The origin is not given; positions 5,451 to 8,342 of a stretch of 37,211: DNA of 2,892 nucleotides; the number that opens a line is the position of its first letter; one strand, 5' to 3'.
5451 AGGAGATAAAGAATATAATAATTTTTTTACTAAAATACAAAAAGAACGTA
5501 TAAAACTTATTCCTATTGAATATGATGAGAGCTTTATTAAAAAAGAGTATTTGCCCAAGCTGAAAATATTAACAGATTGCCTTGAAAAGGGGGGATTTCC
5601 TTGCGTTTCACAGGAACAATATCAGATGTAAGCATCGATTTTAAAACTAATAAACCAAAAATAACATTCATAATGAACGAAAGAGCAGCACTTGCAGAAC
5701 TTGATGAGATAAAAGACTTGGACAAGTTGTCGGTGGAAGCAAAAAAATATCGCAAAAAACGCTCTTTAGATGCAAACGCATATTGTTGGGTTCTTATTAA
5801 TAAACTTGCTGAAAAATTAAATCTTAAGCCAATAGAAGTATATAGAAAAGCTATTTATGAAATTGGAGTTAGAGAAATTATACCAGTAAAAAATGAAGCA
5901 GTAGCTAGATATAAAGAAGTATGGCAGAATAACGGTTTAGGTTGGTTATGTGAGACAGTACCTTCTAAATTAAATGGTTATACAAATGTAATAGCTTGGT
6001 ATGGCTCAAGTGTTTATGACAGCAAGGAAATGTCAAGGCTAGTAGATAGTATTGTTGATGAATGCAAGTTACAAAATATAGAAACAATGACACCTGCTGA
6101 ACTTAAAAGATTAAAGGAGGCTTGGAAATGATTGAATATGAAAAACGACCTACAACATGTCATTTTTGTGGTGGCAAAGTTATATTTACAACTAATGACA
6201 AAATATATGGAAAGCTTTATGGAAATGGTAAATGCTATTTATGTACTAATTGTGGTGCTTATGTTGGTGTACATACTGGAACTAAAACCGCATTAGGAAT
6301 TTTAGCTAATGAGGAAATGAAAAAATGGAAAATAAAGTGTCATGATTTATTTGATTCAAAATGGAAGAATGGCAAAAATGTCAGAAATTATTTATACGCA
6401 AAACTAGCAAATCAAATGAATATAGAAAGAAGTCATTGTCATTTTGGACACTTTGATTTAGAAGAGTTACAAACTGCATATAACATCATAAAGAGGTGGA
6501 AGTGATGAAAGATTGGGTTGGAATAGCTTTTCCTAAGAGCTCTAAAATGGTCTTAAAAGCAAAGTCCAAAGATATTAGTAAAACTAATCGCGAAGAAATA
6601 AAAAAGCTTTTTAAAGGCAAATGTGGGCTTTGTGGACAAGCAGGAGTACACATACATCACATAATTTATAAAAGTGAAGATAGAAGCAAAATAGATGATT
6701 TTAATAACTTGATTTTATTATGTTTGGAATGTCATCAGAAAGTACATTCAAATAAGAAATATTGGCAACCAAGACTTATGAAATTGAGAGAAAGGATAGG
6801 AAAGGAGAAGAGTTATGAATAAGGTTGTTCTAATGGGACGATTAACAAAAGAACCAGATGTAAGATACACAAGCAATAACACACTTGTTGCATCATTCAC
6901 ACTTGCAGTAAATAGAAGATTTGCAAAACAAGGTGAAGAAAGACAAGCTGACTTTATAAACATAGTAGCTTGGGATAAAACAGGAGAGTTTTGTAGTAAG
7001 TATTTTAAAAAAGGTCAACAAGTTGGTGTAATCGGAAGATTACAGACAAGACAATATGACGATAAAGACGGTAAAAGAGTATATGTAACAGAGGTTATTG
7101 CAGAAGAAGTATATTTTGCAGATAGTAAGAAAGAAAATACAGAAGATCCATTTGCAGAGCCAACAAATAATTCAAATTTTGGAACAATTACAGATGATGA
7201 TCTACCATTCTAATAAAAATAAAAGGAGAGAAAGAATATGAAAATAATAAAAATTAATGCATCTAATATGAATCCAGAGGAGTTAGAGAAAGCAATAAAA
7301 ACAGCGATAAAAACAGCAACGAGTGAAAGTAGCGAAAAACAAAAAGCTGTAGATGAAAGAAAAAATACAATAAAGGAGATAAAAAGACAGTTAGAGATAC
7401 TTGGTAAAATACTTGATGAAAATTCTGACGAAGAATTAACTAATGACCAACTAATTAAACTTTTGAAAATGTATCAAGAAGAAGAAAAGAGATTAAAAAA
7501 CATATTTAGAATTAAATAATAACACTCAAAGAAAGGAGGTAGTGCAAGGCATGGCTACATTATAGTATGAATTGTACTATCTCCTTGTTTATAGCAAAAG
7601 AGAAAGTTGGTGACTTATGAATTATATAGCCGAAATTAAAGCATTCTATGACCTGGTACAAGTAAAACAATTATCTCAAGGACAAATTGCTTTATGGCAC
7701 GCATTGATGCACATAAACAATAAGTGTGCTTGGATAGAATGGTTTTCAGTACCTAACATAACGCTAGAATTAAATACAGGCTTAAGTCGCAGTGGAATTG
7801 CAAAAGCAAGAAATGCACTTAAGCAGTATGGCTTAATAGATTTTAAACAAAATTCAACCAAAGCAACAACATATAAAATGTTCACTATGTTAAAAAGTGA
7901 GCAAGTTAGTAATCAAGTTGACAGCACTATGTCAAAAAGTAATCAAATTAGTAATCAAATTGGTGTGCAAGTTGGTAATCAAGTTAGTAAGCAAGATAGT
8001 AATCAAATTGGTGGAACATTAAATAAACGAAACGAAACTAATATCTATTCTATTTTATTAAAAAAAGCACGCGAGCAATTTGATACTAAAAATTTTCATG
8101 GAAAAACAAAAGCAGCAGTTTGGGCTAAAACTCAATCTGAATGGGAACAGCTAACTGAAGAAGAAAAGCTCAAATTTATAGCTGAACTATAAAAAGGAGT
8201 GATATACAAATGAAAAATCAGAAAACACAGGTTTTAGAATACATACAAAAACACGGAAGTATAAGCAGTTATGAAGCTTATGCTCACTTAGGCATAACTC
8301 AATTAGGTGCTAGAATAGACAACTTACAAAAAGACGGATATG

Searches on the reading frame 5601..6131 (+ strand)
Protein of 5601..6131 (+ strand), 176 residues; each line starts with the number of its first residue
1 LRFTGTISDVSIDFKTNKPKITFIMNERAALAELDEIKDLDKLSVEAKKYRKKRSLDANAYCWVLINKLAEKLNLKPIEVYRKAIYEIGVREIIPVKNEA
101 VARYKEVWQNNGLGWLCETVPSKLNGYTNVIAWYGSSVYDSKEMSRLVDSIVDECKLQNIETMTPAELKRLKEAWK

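Call 21: search_protein_families(library=phrogs, max_evalue=0.001, proteins=[window:5601-6131:+])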
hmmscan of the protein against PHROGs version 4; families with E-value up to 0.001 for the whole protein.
window:5601-6131:+ (176 aa): 1 family
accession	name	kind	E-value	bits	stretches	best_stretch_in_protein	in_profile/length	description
phrog_72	-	DNA, RNA and nucleotide metabolism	3.1e-17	64.2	1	35-176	33-156/161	NinB/ Orf homologous recombination mediator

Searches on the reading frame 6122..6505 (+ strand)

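Call 21: search_protein_families(library=phrogs, max_evalue=0.001, proteins=[window:6122-6505:+])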
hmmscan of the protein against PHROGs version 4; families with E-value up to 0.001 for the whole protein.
window:6122-6505:+ (127 aa): 2 families
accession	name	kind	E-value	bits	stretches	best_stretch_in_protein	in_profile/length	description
phrog_1934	-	unknown function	1.8e-42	145.6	1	6-126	9-131/144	-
phrog_25081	-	unknown function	2.4e-09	38.1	1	62-123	2-63/75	-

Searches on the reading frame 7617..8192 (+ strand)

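Call 21: search_protein_families(library=phrogs, max_evalue=0.001, proteins=[window:7617-8192:+])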
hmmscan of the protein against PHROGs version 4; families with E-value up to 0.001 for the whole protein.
window:7617-8192:+ (191 aa): 5 families
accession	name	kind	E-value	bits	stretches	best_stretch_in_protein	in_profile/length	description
phrog_186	-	DNA, RNA and nucleotide metabolism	2.6e-12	48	1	2-162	21-167/308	DnaD-like helicase loader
phrog_19658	-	DNA, RNA and nucleotide metabolism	1.5e-10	42.1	1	1-144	1-139/283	replication initiation protein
phrog_7498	-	DNA, RNA and nucleotide metabolism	1.4e-09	38.5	1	1-141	1-154/296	DnaD-like helicase loader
phrog_23776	-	unknown function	5.2e-07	30.4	1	1-90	1-92/280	-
phrog_678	-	DNA, RNA and nucleotide metabolism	5.4e-05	23.9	1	28-156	75-196/346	replication initiation O-like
